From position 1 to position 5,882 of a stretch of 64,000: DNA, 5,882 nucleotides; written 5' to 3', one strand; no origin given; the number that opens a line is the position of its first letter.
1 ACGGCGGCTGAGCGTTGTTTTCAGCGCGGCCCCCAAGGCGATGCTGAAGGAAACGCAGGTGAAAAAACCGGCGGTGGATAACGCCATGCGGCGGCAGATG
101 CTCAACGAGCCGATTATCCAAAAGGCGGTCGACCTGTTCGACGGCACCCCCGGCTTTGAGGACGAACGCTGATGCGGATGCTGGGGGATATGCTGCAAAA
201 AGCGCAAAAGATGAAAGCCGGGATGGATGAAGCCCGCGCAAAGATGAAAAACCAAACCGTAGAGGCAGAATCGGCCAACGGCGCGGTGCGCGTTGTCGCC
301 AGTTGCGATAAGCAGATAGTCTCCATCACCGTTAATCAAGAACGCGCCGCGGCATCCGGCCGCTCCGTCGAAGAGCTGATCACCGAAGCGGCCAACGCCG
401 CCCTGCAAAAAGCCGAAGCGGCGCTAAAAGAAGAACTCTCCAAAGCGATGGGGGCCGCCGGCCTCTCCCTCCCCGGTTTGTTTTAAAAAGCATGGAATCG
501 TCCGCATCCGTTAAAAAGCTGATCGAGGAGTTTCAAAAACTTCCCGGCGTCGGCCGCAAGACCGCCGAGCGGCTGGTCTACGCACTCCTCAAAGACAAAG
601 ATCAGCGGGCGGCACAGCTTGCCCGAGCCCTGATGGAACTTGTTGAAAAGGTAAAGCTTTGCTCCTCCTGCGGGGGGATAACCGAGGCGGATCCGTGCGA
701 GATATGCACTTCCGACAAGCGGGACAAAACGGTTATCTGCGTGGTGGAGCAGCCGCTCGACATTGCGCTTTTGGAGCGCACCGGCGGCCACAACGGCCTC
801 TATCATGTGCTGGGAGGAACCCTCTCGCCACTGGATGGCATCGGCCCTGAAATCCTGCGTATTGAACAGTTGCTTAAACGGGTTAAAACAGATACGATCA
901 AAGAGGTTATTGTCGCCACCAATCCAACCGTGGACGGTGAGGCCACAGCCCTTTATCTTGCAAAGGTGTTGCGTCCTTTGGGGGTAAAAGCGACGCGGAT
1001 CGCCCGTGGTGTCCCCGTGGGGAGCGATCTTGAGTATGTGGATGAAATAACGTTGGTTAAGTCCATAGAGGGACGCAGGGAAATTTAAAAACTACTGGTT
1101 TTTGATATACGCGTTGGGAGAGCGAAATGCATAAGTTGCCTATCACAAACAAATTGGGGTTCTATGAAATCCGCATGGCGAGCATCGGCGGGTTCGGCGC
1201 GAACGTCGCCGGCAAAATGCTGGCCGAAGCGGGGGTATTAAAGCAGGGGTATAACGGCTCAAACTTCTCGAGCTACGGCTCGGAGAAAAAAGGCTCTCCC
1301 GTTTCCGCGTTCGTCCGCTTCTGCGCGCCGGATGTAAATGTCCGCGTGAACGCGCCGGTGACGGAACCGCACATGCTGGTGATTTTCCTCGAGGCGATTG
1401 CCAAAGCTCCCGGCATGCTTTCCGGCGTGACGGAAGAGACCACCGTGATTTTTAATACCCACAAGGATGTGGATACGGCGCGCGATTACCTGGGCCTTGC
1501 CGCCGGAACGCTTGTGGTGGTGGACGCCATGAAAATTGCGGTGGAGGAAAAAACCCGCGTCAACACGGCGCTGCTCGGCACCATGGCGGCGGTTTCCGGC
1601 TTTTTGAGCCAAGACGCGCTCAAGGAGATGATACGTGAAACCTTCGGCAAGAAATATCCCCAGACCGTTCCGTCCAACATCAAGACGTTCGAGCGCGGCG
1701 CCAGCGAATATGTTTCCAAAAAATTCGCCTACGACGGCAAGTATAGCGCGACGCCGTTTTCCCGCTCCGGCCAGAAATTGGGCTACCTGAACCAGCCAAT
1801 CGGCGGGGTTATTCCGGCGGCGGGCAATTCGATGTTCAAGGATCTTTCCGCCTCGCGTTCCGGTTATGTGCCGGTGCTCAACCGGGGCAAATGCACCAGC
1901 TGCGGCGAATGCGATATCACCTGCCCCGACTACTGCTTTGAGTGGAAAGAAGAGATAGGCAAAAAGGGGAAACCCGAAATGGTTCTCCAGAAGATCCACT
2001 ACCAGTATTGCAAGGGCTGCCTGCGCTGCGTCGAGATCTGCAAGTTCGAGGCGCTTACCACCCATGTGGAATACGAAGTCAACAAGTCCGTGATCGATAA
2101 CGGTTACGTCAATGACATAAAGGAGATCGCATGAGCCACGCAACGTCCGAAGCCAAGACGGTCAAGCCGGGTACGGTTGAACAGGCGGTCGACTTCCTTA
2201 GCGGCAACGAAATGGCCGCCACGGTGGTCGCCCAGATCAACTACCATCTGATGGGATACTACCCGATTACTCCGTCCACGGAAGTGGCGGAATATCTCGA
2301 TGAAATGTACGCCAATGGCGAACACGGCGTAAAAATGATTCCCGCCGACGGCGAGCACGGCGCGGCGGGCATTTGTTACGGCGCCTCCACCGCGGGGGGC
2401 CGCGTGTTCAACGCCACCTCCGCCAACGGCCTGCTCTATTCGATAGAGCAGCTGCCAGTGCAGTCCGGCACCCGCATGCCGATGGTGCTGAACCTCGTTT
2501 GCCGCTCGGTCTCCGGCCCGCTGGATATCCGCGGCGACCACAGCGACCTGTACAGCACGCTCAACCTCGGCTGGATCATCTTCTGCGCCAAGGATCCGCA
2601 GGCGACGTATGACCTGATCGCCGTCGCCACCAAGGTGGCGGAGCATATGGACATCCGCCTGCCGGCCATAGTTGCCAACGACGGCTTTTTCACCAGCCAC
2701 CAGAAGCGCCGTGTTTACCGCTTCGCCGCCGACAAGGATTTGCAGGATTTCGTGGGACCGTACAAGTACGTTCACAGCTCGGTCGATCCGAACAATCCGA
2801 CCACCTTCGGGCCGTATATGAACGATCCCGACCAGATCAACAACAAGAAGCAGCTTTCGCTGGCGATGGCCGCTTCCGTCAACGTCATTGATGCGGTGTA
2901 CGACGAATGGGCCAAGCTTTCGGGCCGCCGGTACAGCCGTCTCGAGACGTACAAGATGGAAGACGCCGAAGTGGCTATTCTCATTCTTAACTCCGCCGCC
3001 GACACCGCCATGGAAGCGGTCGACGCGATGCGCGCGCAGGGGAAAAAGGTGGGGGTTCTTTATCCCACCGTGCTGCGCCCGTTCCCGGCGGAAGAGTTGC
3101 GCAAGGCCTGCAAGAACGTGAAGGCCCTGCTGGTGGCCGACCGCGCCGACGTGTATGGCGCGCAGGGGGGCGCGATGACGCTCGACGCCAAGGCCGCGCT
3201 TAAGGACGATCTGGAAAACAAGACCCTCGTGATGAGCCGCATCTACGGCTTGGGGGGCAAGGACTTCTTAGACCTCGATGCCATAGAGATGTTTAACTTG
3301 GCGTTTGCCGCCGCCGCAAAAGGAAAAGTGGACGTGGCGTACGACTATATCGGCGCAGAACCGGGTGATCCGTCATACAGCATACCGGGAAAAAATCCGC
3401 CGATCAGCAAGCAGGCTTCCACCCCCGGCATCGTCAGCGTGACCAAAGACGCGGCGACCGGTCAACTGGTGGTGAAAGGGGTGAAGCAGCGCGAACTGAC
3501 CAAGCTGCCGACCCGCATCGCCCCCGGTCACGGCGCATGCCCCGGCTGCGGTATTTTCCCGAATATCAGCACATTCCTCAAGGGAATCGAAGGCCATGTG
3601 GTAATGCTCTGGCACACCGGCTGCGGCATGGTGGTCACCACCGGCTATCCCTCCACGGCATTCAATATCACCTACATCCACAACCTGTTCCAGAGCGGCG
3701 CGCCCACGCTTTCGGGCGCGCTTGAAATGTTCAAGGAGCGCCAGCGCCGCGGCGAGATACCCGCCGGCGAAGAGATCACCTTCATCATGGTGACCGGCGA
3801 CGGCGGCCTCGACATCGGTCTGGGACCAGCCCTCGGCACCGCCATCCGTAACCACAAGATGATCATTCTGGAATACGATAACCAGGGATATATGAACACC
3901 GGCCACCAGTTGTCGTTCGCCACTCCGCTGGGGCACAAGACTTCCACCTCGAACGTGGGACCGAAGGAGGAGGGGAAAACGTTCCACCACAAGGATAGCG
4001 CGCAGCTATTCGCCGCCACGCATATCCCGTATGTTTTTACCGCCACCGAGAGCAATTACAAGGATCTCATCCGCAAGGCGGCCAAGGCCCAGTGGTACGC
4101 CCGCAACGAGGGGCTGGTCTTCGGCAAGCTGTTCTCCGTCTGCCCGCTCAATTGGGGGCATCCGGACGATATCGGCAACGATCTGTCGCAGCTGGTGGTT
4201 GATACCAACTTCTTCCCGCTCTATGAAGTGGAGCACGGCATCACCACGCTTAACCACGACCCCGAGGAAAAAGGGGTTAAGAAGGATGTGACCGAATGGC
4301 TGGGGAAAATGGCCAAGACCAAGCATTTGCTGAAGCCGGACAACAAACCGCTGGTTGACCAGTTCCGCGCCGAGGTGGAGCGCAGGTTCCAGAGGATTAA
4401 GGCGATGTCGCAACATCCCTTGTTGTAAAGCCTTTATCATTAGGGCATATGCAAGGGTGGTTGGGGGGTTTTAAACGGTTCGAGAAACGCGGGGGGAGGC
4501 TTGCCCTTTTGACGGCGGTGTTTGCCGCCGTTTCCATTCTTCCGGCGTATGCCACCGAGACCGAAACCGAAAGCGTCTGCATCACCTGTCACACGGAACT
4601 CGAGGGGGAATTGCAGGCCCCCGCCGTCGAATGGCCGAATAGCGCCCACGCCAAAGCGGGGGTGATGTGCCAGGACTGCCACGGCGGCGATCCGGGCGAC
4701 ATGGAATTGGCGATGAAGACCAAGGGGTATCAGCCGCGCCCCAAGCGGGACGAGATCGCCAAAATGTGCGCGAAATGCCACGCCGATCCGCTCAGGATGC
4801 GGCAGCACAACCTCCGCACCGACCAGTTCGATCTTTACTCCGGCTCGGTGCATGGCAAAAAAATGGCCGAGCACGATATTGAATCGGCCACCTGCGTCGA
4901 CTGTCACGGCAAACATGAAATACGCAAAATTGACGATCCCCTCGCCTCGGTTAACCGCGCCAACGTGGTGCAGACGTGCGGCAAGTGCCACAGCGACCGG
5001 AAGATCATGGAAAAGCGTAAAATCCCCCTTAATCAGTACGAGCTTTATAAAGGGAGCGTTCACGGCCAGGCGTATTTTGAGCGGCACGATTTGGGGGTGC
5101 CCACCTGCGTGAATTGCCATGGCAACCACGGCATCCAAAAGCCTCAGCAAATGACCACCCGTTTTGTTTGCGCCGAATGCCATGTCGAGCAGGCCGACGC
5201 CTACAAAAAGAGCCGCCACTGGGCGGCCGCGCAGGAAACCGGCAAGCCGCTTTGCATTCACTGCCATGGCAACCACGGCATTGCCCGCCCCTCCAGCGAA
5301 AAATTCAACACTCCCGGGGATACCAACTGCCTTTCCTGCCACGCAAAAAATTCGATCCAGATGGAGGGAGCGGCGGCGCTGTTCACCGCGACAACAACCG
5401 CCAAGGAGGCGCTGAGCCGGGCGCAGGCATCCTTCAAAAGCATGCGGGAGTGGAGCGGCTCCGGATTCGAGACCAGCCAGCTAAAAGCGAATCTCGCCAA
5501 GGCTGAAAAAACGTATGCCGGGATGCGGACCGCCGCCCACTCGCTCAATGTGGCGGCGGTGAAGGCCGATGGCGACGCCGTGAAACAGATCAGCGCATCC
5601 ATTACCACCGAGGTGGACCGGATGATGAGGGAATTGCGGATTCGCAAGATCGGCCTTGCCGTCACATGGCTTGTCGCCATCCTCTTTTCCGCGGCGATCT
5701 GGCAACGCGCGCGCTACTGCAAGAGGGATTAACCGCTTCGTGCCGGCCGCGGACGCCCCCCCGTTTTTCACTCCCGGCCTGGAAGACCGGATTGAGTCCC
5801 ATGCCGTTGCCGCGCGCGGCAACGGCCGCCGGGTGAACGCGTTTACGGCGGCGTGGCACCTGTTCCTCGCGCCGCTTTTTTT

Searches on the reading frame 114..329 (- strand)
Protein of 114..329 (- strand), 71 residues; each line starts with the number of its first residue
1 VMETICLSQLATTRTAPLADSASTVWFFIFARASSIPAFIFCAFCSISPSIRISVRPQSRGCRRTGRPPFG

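Call 67: search_protein_families(library=pfam, alignment_id=A6, max_evalue=0.001)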
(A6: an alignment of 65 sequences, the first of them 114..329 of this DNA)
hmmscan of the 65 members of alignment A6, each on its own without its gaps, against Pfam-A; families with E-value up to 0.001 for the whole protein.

A. member 1, window:114-329:- (71 aa): 0 families

B. families by the number of members that match (of 65 scanned): 19 families
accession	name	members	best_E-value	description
PF02441.25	Flavoprotein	1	4.6e-42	Flavoprotein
PF02699.20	YajC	1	4.8e-30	Preprotein translocase subunit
PF13662.12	Toprim_4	1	3.2e-26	Toprim domain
PF00535.33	Glycos_transf_2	1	1e-25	Glycosyl transferase family 2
PF02575.21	YbaB_DNA_bd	1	2.2e-17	YbaB/EbfC DNA-binding family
PF03840.19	SecG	1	9.7e-17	Preprotein translocase SecG subunit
PF04316.19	FlgM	1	4.4e-16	Anti-sigma-28 factor, FlgM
PF21176.3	RecR_HhH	1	3.2e-15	RecR, helix-hairpin-helix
PF00462.30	Glutaredoxin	1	3.9e-14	Glutaredoxin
PF00027.35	cNMP_binding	1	5.3e-13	Cyclic nucleotide-binding domain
PF13641.12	Glyco_tranf_2_3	1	1e-12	Glycosyltransferase like family 2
PF21175.2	RecR_C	1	4.9e-12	RecR, C-terminal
PF01751.28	Toprim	1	5.5e-12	Toprim domain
PF02132.21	RecR_ZnF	1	1.7e-07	RecR, Cys4-zinc finger domain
PF00633.29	HHH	1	2.2e-06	Helix-hairpin-helix motif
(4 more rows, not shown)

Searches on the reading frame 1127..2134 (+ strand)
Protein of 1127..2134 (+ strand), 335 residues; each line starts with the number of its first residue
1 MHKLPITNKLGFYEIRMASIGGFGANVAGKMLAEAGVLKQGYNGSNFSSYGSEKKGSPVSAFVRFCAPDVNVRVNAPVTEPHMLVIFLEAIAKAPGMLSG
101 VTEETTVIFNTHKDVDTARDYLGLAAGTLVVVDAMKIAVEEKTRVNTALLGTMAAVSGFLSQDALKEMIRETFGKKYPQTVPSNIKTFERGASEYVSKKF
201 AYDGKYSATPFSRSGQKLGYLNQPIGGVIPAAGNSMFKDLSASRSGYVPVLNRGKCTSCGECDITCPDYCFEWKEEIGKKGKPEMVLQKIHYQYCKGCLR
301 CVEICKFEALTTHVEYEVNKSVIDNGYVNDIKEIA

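Call 42: search_protein_families(library=pfam, proteins=[window:1127-2134:+], max_evalue=0.0001)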
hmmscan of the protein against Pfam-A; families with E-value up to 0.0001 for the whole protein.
window:1127-2134:+ (335 aa): 5 families
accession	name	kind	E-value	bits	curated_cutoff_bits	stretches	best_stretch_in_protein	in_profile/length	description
PF01558.24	POR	-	7.4e-30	104.8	27.4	1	21-192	1-172/173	Pyruvate ferredoxin/flavodoxin oxidoreductase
PF12838.12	Fer4_7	-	1.2e-07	32.5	27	1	255-309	1-52/52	4Fe-4S dicluster domain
PF13237.11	Fer4_10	-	1.4e-06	28.6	25.5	1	250-305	3-52/53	4Fe-4S dicluster domain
PF00037.32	Fer4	-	2.4e-06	27.6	21.1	0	290-311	3-24/24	4Fe-4S binding domain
PF12797.12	Fer4_2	-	9.2e-05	22.6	24.5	0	248-267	2-21/22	4Fe-4S binding domain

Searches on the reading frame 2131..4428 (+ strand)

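Call 42: search_protein_families(library=pfam, proteins=[window:2131-4428:+], max_evalue=0.0001)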
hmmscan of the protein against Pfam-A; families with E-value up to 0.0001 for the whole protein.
window:2131-4428:+ (765 aa): 3 families
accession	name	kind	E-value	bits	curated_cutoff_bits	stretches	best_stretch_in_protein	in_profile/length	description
PF01855.24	POR_N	-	4e-54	184.2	27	1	34-254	4-227/231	Pyruvate flavodoxin/ferredoxin oxidoreductase, thiamine diP-bdg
PF17147.9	PFOR_II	-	7.5e-24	84.5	27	1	279-379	1-97/102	Pyruvate:ferredoxin oxidoreductase core domain II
PF02775.26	TPP_enzyme_C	-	7.3e-09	36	21.9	1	546-654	44-141/151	Thiamine pyrophosphate enzyme, C-terminal TPP binding domain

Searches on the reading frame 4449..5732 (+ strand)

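Call 42: search_protein_families(library=pfam, proteins=[window:4449-5732:+], max_evalue=0.0001)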
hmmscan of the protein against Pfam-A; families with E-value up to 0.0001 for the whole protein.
window:4449-5732:+ (427 aa): 5 families
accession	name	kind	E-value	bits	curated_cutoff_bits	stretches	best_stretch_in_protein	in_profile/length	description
PF09699.15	Paired_CXXCH_1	-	5.4e-13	48.8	20.6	0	219-249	8-40/41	Doubled CXXCH motif (Paired_CXXCH_1)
PF14522.11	Cytochrome_C7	-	5e-12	45.9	24.8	0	40-111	12-66/67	Cytochrome c7 and related cytochrome c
PF22113.1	Mtrc-MtrF_II-IV_dom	-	2.1e-10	40.9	30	0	219-319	8-109/176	Outer membrane cytochrome MtrC/MtrF-like, domains II/IV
PF14537.11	Cytochrom_c3_2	-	2.6e-10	41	25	1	66-182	1-79/79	Cytochrome c3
PF13435.11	Cytochrome_C554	-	2.1e-05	25.8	20.8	0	36-79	43-84/84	Cytochrome c554 and c-prime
